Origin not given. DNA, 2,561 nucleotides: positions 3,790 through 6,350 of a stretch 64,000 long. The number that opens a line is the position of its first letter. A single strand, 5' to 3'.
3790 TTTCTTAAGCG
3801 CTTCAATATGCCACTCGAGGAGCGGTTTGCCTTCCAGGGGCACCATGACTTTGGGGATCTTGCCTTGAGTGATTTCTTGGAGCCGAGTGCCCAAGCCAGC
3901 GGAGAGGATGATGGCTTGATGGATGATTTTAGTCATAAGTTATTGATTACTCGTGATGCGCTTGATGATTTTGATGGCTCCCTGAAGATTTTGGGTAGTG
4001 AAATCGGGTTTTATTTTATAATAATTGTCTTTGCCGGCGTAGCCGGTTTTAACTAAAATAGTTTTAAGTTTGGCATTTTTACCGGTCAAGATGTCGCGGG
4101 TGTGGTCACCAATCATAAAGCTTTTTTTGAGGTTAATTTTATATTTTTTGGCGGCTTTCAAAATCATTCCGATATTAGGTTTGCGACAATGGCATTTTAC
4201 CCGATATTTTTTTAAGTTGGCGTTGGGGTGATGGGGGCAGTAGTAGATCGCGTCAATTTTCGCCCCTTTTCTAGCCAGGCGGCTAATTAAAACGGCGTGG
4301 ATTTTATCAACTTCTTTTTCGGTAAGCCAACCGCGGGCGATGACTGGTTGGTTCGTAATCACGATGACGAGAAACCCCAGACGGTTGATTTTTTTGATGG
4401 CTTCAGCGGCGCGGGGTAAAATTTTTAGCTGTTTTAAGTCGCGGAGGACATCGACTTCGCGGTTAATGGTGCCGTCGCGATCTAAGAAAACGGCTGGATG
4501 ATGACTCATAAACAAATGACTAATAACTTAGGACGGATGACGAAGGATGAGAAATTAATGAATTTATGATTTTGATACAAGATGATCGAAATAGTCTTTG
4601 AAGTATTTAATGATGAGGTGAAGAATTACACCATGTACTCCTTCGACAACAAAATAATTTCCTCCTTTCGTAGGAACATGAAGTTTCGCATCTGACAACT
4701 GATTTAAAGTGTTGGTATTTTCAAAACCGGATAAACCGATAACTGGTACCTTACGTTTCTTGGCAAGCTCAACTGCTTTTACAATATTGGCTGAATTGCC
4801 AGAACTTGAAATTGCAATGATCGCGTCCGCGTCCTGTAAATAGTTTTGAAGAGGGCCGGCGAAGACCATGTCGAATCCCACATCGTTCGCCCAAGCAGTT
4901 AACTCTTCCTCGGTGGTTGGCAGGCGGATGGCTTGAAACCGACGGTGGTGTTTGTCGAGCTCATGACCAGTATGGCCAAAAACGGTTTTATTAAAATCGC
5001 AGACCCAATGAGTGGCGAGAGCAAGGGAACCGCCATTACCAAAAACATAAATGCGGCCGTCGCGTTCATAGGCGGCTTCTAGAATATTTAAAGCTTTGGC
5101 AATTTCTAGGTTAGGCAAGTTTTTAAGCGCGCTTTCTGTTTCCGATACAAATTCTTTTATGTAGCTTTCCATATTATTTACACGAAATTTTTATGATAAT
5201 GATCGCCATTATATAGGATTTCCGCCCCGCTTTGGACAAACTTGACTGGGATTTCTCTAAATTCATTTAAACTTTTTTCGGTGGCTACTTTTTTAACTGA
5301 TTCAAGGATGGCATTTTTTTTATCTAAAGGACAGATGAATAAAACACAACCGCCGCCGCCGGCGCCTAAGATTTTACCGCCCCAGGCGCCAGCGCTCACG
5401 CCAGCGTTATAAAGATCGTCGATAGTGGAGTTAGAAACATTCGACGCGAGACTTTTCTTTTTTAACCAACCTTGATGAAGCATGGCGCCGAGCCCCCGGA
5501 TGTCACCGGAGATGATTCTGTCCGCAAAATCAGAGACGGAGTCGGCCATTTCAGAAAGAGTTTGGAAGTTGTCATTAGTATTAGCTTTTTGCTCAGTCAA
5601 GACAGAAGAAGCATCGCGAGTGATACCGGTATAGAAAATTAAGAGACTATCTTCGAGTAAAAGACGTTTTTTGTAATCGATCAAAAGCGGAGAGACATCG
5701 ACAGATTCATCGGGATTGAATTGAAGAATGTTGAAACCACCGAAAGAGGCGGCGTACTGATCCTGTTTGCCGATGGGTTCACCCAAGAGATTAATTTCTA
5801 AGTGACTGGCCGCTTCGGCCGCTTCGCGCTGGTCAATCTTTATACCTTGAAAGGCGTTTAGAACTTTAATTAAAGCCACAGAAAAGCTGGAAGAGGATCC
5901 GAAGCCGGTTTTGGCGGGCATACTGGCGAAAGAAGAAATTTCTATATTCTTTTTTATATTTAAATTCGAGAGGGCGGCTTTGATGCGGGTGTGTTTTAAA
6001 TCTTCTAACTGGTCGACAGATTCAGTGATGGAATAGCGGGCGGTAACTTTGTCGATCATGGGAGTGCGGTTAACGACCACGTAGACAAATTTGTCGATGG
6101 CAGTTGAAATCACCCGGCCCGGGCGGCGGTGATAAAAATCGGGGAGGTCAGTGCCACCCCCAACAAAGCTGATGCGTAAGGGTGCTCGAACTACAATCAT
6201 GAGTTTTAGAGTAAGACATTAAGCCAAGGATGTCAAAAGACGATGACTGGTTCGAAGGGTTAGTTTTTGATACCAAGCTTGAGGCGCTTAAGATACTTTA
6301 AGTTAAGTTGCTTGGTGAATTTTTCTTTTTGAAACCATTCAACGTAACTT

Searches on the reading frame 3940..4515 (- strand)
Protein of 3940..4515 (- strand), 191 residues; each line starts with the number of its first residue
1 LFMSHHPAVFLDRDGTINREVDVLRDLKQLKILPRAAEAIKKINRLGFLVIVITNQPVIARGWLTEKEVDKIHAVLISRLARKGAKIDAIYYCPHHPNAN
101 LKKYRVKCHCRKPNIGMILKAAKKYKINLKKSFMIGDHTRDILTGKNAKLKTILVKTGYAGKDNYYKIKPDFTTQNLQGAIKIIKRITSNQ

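Call 8: search_protein_families(library=pfam, proteins=[window:3940-4515:-], max_evalue=0.001)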
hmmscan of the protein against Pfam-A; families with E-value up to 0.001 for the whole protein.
window:3940-4515:- (191 aa): 4 families
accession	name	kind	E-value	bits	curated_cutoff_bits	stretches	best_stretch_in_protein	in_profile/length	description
PF13242.12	Hydrolase_like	-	9.9e-16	57.9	22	1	110-178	2-73/75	HAD-hyrolase-like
PF13419.12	HAD_2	-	5.6e-10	40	23.8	1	109-155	132-178/178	Haloacid dehalogenase-like hydrolase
PF00702.32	Hydrolase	-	1e-08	36.3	26.4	1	18-148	85-190/191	haloacid dehalogenase-like hydrolase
PF08645.17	PNK3P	-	7.3e-07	29.5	22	1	34-142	32-130/161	Polynucleotide kinase 3 phosphatase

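Call 26: search_protein_families(library=ncbifam, proteins=[window:3940-4515:-], max_evalue=0.00001)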
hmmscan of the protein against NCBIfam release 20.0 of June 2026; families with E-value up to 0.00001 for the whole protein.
window:3940-4515:- (191 aa): 14 families
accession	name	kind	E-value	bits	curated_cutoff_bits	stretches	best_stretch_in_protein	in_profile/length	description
NF006506.0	PRK08942.1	equivalog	8.7e-48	162.3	178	1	6-170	3-162/182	D-glycero-beta-D-manno-heptose 1,7-bisphosphate 7-phosphatase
TIGR00213.1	GmhB_yaeD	subfamily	1.3e-41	142.2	149.6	1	7-158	2-153/176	D-glycero-beta-D-manno-heptose 1,7-bisphosphate 7-phosphatase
TIGR01656.1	Histidinol-ppas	subfamily_domain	5.2e-40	136.8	84.15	1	7-154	1-145/149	histidinol-phosphate phosphatase domain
TIGR01662.1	HAD-SF-IIIA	subfamily_domain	3.5e-33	114.7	44.6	1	8-157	2-140/141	HAD-IIIA family hydrolase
NF050049.1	HBPPhtaseGmhB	domain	2.8e-32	111.9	250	1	8-168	5-156/171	D-glycero-alpha-D-manno-heptose-1,7-bisphosphate 7-phosphatase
NF005264.0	PRK06769.1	equivalog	8.5e-31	107.1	217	1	5-184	3-171/175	HAD-IIIA family hydrolase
NF003937.0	PRK05446.1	equivalog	7.3e-23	81.1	443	1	6-175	3-165/355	bifunctional histidinol-phosphatase/imidazoleglycerol-phosphate dehydratase HisB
TIGR01261.1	hisB_Nterm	equivalog_domain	6.2e-21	74.6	140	1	7-157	2-148/161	histidinol-phosphatase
NF009695.0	PRK13222.1-2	equivalog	2.6e-12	46.7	225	1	111-185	149-223/226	phosphoglycolate phosphatase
NF009804.0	PRK13288.1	equivalog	5.5e-12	45.6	218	1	111-186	137-212/215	pyrophosphatase PpaX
TIGR01460.1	HAD-SF-IIA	subfamily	5.4e-08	32.9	100.15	0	112-158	197-246/246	HAD-IIA family hydrolase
TIGR02253.1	CTE7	subfamily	8.7e-08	32.2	169.75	1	110-178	148-218/221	TIGR02253 family HAD-type hydrolase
TIGR01449.2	PGP_bact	equivalog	1.8e-07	30.9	180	0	111-178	140-207/213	phosphoglycolate phosphatase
NF009696.0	PRK13222.1-3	equivalog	4.8e-06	26.4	359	0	110-164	141-196/223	N-acetylmuramic acid 6-phosphate phosphatase MupP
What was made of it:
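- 3940..4515 (-): GmhB-like HAD phosphatase. NF006506 (beta-type GmhB) 162.3 bits, cut-off 178 (call 26)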

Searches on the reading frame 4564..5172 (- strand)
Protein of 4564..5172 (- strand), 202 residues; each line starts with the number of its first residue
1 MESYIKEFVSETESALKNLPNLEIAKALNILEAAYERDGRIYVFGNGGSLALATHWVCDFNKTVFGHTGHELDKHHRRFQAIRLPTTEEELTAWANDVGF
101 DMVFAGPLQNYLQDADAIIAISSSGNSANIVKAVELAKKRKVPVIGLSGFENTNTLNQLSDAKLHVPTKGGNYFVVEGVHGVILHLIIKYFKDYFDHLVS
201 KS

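Call 8: search_protein_families(library=pfam, proteins=[window:4564-5172:-], max_evalue=0.001)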
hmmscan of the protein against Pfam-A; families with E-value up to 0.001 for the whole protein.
window:4564-5172:- (202 aa): 2 families
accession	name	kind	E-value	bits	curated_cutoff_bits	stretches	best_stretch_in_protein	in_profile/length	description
PF13580.11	SIS_2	-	1.2e-16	61.4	27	1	11-149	8-138/138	SIS domain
PF01380.27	SIS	-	3.6e-09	37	25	1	111-168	50-106/131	SIS domain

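Call 26: search_protein_families(library=ncbifam, proteins=[window:4564-5172:-], max_evalue=0.00001)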
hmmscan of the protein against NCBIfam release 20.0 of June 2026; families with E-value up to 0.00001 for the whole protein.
window:4564-5172:- (202 aa): 9 families
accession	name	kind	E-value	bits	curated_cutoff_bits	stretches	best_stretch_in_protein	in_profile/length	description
NF010546.0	PRK13936.1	equivalog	4.6e-25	88.5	276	1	6-188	12-185/197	phosphoheptose isomerase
TIGR00441.1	gmhA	equivalog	2.3e-22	79.7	209.45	1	30-189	3-151/154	D-sedoheptulose 7-phosphate isomerase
NF001628.0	PRK00414.1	equivalog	3e-20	72.7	265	1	23-190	29-185/192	D-sedoheptulose 7-phosphate isomerase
NF010547.0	PRK13938.1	equivalog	6.6e-17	61.8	320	1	21-189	27-185/196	D-sedoheptulose 7-phosphate isomerase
NF008138.0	PRK10886.1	equivalog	3.2e-13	49.9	352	1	14-159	18-154/196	DnaA initiator-associating protein DiaA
NF002805.0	PRK02947.1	subfamily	3.8e-09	36.1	135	0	112-157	105-150/247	sugar isomerase domain-containing protein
NF040776.2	AlsR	equivalog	3e-08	32.9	400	1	111-172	173-233/279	transcriptional repressor AlsR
TIGR03127.2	RuMP_HxlB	equivalog_domain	3.6e-07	30.2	160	0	111-169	69-126/178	6-phospho-3-hexuloisomerase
NF008458.0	PRK11337.1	equivalog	9.6e-07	28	378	0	111-170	185-243/293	MurR/RpiR family transcriptional regulator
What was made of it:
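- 4564..5172 (-): GmhA-like SIS isomerase, the only one in the window. Best NCBIfam hits are gmhA models at 80-88 bits, below cut-offs (call 26).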

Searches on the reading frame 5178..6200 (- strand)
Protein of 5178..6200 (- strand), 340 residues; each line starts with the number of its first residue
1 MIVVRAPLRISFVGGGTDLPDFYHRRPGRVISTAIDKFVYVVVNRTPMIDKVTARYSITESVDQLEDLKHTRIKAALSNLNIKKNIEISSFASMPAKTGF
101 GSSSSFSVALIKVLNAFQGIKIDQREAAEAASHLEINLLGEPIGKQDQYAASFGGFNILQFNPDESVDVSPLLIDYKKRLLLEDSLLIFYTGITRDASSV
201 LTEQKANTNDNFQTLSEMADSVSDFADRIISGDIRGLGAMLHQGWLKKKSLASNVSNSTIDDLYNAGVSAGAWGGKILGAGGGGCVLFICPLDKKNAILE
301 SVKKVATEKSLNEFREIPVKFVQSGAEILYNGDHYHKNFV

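Call 8: search_protein_families(library=pfam, proteins=[window:5178-6200:-], max_evalue=0.001)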
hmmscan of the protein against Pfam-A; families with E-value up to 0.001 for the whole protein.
window:5178-6200:- (340 aa): 3 families
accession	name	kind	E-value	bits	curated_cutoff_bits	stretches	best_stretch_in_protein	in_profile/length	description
PF00288.32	GHMP_kinases_N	-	1.5e-13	51.2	22.3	1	78-155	8-87/87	GHMP kinases N terminal domain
PF08544.19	GHMP_kinases_C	-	2.5e-10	41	21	1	229-304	5-81/85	GHMP kinases C terminal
PF22700.2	MVD-like_N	-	0.0006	19.9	27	0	67-131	74-128/157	Diphosphomevalonate decarboxylase-like N-terminal domain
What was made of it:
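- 5178..6200 (-): HddA-like GHMP kinase (alpha/GDP route). GHMP_kinases N and C domains (call 8).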

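Call 26: search_protein_families(library=ncbifam, proteins=[window:5178-6200:-], max_evalue=0.00001)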
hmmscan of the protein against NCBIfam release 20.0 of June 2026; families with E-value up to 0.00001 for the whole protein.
window:5178-6200:- (340 aa): 12 families
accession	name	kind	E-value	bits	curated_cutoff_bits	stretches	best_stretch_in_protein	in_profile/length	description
NF049969.1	GlMnHpPKinHddA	equivalog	2.6e-42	145.5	600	1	2-306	3-320/338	D-glycero-D-manno-heptose 7-phosphate kinase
NF009948.0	PRK13412.1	equivalog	4.2e-30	104.2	721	1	85-312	726-954/974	bifunctional fucokinase/fucose-1-phosphate guanylyltransferase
TIGR00549.1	mevalon_kin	equivalog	1.2e-23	84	163.05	1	30-288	19-275/276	mevalonate kinase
NF003036.0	PRK03926.1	equivalog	6.5e-19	68.1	403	1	30-307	24-284/302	mevalonate kinase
NF003006.0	PRK03817.1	equivalog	2.1e-17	63.2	443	1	1-215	1-212/352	galactokinase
NF001816.0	PRK00555.1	equivalog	2.7e-13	49.6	509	1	221-309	256-343/363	galactokinase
NF003705.0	PRK05322.1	equivalog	3e-09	36.1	385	0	79-156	106-183/388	galactokinase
TIGR00131.1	gal_kin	equivalog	2.7e-08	33.1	226.65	0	231-309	291-365/388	galactokinase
NF003472.0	PRK05101.1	equivalog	8.4e-08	31.5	499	0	52-154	74-181/382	galactokinase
NF002288.1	PRK01212.1-4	equivalog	8.8e-08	31.5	194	1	66-311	57-287/303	homoserine kinase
NF040725.1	panto_kin_Meth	equivalog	5.6e-06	25.5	380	1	35-156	38-153/286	pantoate kinase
TIGR01920.1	Shik_kin_archae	equivalog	7.5e-06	25.5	126.85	0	39-131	25-115/266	shikimate kinase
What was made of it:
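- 5178..6200 (-): NF049969 145.5 bits, cut-off 600 (call 26).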
